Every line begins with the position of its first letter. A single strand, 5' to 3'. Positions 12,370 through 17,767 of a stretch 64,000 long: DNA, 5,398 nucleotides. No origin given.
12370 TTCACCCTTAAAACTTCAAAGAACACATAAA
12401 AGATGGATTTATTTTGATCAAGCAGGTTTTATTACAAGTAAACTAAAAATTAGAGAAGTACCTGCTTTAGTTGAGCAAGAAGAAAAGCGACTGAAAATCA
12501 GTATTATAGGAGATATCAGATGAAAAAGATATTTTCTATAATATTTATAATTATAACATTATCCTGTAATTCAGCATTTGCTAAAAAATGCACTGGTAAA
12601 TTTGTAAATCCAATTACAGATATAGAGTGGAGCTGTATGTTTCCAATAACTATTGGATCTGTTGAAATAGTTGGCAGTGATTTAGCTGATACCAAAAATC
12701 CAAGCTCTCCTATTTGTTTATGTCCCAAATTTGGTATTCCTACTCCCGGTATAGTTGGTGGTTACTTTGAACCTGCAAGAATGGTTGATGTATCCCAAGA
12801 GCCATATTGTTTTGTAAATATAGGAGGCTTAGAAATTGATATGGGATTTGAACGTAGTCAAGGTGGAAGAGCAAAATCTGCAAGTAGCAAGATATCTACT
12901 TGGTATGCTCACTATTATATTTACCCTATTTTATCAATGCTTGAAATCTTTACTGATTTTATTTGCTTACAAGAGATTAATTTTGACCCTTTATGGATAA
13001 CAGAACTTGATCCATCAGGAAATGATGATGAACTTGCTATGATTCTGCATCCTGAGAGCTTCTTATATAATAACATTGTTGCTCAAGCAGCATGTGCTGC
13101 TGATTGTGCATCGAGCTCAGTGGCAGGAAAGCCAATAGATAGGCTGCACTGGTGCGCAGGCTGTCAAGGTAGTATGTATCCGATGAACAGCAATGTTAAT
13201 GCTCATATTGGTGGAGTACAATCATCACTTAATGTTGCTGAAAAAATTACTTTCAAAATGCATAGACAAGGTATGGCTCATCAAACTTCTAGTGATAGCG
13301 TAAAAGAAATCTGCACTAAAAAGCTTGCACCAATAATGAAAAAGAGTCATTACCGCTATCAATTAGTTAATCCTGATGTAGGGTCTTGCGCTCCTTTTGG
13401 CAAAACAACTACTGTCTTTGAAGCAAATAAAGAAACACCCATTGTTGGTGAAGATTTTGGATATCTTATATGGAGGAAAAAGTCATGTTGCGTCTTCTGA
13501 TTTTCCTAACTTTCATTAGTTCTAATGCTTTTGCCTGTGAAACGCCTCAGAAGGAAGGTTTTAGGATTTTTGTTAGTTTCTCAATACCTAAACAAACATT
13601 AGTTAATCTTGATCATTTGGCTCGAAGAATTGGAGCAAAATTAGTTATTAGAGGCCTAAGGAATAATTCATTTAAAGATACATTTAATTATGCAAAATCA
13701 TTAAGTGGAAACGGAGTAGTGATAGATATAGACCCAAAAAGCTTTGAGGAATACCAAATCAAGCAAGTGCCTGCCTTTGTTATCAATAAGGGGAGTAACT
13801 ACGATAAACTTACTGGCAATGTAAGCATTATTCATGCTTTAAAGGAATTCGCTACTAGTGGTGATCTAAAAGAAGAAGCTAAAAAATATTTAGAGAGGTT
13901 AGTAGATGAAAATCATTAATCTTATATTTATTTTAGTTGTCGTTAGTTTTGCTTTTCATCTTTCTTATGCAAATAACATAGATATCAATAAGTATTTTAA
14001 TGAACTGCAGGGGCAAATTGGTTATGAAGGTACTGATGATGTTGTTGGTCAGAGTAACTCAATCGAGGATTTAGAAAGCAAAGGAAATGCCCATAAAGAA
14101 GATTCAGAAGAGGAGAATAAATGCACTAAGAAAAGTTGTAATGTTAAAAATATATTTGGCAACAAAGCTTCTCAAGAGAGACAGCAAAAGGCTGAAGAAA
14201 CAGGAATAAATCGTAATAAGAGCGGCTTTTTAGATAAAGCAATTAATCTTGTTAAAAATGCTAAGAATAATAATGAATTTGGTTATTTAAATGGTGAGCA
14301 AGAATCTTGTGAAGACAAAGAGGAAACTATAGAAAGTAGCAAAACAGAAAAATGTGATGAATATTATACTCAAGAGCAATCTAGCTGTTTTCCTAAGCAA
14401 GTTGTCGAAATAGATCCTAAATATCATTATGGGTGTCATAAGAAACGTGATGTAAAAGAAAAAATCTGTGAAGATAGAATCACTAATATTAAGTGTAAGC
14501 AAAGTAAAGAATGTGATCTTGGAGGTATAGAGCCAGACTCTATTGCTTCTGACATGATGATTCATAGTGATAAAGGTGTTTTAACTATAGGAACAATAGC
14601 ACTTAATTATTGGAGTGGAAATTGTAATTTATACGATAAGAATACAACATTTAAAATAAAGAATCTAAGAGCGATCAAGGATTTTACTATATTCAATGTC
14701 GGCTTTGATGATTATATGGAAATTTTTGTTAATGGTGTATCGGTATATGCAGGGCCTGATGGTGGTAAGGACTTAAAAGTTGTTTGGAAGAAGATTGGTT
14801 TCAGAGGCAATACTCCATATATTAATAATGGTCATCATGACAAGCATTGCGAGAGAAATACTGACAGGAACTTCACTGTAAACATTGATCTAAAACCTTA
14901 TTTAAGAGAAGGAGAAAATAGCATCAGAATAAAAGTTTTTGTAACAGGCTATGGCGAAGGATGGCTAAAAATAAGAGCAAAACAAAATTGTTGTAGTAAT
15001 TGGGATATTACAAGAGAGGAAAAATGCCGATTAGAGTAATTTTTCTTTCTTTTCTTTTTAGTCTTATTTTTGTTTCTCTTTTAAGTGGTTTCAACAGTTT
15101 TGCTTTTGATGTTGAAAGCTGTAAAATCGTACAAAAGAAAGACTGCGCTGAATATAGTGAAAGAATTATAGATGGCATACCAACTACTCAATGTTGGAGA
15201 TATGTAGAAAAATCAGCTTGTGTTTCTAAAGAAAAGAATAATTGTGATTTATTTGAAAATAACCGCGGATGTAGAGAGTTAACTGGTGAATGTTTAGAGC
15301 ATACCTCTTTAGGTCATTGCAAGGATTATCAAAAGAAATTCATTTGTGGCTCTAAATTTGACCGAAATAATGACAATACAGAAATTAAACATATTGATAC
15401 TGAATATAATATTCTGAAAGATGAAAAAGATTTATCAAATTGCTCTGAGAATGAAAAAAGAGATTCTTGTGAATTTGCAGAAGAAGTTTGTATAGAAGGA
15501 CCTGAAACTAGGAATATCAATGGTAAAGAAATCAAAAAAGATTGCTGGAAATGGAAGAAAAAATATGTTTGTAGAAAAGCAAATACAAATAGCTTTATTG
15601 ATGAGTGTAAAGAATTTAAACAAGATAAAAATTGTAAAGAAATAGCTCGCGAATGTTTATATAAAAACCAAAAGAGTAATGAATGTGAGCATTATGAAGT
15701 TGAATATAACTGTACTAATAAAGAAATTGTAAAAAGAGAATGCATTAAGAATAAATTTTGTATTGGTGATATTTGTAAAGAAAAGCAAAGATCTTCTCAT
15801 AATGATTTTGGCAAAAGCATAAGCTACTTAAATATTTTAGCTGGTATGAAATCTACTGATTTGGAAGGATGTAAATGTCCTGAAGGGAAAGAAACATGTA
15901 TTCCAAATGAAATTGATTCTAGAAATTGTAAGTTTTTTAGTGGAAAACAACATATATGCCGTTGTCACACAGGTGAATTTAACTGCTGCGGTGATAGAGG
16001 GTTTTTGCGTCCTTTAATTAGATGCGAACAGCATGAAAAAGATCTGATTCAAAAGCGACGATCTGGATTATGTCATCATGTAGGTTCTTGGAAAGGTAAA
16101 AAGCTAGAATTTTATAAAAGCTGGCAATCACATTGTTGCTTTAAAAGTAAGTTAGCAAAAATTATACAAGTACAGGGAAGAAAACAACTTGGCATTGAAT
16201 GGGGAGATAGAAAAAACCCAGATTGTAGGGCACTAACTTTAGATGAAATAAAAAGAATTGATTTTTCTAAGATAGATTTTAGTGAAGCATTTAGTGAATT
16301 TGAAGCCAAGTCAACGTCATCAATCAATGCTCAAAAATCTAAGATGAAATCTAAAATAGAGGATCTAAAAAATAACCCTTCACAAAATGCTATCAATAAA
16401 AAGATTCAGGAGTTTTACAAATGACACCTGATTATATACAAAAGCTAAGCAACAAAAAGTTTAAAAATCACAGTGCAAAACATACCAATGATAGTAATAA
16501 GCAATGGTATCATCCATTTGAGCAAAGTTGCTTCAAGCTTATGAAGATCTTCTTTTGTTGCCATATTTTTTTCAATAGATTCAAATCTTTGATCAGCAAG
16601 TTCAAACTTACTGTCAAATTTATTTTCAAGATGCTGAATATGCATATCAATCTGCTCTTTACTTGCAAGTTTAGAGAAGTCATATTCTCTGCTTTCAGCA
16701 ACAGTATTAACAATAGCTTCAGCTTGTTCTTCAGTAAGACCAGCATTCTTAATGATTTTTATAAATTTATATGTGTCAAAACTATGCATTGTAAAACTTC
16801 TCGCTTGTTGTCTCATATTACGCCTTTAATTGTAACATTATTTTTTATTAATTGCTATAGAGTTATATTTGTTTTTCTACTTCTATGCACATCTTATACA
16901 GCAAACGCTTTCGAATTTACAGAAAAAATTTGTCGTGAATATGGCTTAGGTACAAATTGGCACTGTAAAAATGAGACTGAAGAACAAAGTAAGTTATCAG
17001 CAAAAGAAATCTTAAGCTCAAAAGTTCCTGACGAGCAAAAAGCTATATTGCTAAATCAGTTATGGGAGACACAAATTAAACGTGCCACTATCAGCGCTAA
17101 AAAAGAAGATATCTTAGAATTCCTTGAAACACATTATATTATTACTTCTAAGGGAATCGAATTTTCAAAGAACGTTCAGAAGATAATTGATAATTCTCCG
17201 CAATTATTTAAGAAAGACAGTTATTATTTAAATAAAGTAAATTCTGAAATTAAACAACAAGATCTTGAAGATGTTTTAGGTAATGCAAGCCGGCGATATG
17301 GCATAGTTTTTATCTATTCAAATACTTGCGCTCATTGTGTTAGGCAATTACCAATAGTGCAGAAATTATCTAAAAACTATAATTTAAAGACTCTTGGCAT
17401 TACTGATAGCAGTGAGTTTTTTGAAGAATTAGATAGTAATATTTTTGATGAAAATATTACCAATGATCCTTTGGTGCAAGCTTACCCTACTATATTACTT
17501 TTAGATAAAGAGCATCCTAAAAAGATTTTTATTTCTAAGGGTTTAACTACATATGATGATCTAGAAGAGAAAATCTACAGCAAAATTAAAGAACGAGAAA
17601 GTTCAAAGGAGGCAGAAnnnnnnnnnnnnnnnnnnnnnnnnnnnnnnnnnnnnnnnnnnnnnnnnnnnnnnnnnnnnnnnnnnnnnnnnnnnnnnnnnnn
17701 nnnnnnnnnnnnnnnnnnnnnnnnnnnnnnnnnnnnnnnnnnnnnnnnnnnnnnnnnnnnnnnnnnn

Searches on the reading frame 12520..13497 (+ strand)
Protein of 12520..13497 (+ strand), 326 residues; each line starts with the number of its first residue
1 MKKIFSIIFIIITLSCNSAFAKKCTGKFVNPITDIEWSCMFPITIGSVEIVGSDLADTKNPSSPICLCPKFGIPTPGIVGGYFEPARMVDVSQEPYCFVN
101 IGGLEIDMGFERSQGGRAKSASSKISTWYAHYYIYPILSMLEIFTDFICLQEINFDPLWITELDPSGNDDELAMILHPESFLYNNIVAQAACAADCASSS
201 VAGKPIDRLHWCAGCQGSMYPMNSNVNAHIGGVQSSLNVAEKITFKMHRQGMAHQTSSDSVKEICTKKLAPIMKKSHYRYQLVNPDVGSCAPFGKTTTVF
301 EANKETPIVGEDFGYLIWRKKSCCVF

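Call 8: search_protein_families(library=pfam, proteins=[window:12520-13497:+], max_evalue=0.001)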
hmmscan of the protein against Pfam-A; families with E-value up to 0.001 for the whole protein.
window:12520-13497:+ (326 aa): 1 family
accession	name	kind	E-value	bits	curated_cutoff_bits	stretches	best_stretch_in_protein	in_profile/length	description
PF06834.16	TraU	-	7.5e-105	351.1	26.5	1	26-325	1-305/306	TraU protein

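Call 75: search_dna_similar(query=window:12520-13497:+, collection=plasmids, mode=protein, max_rows=12)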
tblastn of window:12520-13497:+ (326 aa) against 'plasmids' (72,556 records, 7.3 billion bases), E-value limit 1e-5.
The search stops at 5000 records and this limit was reached: more records match than are counted here, and every count below describes the 5000 best-scoring records only.
Records with a match: at least 5000; places in all: 5122; records where one place covers at least 80% of the query: 5000.
Best place of each record, by identity: 60-80% 1; <60% 4999.
By first word of the organism name: Klebsiella 2253; Escherichia 1659; Salmonella 144; Enterobacter 141; Citrobacter 107; Burkholderia 98; Serratia 75; Vibrio 59; Providencia 52; Legionella 48; and 67 more.
By predicted mobility (MOB-suite, as given by PLSDB): conjugative 4621; non-mobilizable 207; mobilizable 172.
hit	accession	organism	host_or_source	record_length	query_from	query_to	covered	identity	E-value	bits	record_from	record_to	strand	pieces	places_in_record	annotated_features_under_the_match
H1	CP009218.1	Rickettsiales bacterium Ac37b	Amblyomma cajennense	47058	19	326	94%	75.0%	5e-162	507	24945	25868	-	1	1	conjugal transfer pilus assembly protein TraU | conjugal transfer pilus assembly protein TrbC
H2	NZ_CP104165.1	Candidatus Bandiella numerosa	Cryptomonas gyropyrenoidosa SAG ...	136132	21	326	94%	56.6%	7e-115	372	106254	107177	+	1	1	traU: conjugal transfer pilus assembly protein TraU | trbC: type-F conjugative transfer system pilin assembly protein TrbC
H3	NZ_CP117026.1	Sphingomonas hankookensis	Pure isolate,Tap water (bathroom)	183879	18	326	95%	48.4%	8e-87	291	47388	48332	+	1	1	traU: conjugal transfer pilus assembly protein TraU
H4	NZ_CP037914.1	Sphingomonas sp. AAP5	water column of an alpine lake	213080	18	326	95%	47.0%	1e-86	291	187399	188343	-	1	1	traU: conjugal transfer pilus assembly protein TraU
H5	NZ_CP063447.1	Novosphingobium sp. ES2-1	mixed culture,activated sludge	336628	13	326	96%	46.2%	6e-83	280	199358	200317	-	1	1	traU: conjugal transfer pilus assembly protein TraU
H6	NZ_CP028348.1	Novosphingobium sp. THN1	cell culture,surface water of Lake Taihu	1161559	13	326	96%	46.0%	3e-83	281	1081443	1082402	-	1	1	record has no annotation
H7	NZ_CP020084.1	Blastomonas fulva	Cell culture,microcystis culture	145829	23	326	93%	47.5%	3e-86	290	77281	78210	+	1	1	traU: conjugal transfer pilus assembly protein TraU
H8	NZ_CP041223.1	Porphyrobacter sp. YT40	Single strain,Coastal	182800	23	326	93%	47.5%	1e-85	288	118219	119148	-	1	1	traU: conjugal transfer pilus assembly protein TraU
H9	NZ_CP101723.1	Sphingomonas sp. NY01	mango,whole organism,commercial mango ...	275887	18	326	95%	46.6%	1e-86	291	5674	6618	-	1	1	traU: conjugal transfer pilus assembly protein TraU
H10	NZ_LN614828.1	Legionella fallonii LLAP-10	-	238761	21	326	94%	47.0%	8e-84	283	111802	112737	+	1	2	traU: conjugal transfer pilus assembly protein TraU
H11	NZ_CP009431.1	Sphingopyxis macrogoltabida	soil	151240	23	326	93%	47.2%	7e-86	289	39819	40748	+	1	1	traU: conjugal transfer pilus assembly protein TraU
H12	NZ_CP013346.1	Sphingopyxis macrogoltabida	whole organism,activated sludge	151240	23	326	93%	47.2%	7e-86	289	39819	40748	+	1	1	traU: conjugal transfer pilus assembly protein TraU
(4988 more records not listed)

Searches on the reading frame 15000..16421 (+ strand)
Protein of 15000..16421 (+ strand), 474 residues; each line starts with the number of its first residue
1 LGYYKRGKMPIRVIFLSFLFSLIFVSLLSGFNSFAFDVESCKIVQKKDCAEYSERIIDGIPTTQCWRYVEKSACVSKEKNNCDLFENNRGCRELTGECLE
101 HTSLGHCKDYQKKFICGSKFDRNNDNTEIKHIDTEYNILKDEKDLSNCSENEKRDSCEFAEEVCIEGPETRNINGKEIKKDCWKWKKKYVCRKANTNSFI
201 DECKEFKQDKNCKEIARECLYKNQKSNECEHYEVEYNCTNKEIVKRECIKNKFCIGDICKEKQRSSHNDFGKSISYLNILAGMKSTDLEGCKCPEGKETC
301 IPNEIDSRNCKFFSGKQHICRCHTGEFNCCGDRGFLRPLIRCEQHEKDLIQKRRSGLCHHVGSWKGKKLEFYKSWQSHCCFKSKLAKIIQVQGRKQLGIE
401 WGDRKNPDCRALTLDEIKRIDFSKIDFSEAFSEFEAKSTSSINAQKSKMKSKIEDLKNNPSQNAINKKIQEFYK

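Call 8: search_protein_families(library=pfam, proteins=[window:15000-16421:+], max_evalue=0.001)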
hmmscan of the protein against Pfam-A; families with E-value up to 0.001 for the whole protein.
window:15000-16421:+ (474 aa): 1 family
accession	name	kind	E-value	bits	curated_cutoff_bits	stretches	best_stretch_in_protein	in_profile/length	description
PF06986.16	F_T4SS_TraN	-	7.2e-53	180.1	23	2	157-413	1-240/240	F-type Type IV secretion system, TraN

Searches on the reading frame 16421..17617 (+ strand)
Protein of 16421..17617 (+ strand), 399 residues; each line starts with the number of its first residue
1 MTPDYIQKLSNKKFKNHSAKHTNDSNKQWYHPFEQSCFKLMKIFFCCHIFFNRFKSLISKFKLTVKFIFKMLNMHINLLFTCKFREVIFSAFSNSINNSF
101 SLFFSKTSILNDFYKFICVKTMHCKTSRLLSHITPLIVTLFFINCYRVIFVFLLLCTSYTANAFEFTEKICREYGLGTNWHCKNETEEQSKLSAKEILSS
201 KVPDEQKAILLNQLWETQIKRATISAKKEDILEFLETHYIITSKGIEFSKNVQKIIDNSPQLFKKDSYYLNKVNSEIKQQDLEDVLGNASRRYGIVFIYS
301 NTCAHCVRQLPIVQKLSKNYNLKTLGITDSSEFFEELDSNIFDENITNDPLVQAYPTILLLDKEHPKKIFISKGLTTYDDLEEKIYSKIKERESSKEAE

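Call 24: search_protein_families(library=pfam, proteins=[window:16421-17617:+], max_evalue=0.001)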
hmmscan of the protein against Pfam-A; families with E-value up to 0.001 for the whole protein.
window:16421-17617:+ (399 aa): 1 family
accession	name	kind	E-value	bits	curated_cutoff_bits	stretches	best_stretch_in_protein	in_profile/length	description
PF13728.12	TraF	-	1.3e-27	97.5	23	1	177-386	1-224/224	F plasmid transfer operon protein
